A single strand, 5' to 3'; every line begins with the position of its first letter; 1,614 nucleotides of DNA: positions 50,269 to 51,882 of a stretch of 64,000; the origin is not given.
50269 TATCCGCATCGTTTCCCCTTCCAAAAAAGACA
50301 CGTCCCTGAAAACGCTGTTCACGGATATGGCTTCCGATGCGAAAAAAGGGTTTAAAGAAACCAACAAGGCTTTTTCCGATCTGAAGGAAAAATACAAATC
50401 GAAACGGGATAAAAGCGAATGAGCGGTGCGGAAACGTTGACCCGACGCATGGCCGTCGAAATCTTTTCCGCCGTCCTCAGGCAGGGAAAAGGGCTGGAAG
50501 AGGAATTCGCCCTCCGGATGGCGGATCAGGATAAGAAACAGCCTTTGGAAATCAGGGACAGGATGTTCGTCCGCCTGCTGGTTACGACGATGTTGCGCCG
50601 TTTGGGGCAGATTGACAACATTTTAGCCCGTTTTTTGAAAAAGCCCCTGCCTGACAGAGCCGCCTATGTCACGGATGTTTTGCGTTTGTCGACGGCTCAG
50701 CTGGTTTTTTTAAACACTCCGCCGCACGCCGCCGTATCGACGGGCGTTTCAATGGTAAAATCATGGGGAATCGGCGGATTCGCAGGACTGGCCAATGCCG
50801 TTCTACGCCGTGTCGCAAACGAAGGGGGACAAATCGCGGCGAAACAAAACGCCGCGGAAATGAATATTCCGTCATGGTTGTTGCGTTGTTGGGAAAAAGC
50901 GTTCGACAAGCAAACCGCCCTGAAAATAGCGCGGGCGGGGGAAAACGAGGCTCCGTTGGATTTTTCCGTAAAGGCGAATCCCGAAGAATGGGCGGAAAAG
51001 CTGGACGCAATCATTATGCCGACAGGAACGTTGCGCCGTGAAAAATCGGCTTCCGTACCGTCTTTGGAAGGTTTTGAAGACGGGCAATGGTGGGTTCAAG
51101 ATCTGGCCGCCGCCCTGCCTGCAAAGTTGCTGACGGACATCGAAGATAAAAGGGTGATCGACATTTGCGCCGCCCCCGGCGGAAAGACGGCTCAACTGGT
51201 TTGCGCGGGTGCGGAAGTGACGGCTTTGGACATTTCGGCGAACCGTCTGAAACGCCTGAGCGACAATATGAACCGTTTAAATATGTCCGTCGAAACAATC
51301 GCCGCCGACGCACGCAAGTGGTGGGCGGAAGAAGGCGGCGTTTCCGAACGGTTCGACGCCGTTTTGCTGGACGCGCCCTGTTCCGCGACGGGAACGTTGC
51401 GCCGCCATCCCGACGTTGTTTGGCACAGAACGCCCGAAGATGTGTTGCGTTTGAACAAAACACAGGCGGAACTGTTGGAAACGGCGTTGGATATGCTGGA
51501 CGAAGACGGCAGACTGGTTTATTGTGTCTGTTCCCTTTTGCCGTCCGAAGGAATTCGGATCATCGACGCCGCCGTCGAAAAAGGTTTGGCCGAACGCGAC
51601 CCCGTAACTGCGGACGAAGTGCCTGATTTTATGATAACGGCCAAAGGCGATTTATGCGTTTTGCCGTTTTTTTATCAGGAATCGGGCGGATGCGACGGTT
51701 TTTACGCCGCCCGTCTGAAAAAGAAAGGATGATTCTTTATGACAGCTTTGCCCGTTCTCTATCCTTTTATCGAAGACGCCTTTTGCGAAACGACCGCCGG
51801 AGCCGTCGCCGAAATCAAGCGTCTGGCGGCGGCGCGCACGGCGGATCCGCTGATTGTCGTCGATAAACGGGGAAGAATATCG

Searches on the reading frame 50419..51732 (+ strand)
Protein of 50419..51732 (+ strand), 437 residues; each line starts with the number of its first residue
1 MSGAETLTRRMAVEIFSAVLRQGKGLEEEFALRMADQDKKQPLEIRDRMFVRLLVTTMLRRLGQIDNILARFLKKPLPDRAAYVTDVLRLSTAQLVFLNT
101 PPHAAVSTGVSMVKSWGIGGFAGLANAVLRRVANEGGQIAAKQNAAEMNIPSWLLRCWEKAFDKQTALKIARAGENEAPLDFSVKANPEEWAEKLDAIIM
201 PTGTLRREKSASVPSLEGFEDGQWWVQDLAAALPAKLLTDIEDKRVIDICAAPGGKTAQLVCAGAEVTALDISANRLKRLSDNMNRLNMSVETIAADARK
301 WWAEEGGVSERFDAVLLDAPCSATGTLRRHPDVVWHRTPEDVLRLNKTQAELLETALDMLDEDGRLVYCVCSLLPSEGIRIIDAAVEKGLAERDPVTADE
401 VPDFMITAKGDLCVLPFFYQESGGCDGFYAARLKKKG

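Call 19: find_encoding_contigs(protein=window:50419-51732:+, flank=10000, max_places=1)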
Protein window:50419-51732:+ (437 aa): 7 contigs read that carry it; 1 place shown.
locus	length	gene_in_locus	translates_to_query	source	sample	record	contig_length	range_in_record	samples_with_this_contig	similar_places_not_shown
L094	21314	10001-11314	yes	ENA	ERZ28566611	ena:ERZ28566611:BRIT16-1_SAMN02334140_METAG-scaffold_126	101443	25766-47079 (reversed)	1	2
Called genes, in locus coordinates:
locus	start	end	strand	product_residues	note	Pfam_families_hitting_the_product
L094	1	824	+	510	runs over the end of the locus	PF02618:YceG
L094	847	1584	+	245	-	PF08238:Sel1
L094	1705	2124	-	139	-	-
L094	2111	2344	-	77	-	-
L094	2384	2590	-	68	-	-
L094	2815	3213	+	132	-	PF01250:Ribosomal_S6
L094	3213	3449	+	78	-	PF01084:Ribosomal_S18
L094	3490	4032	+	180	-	PF01281:Ribosomal_L9_N, PF03948:Ribosomal_L9_C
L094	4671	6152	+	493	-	PF00772:DnaB, PF13481:AAA_25, PF03796:DnaB_C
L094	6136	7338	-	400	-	PF01743:PolyA_pol, PF12627:PolyA_pol_RNAbd (weak)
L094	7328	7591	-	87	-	-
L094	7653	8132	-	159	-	PF10688:Imp-YgjV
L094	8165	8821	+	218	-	PF13302:Acetyltransf_3, PF00583:Acetyltransf_1, PF13508:Acetyltransf_7 (weak), PF08445:FR47 (weak)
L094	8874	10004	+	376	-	-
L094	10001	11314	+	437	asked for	PF01029:NusB, PF01189:Methyltr_RsmB-F, PF13649:Methyltransf_25 (weak)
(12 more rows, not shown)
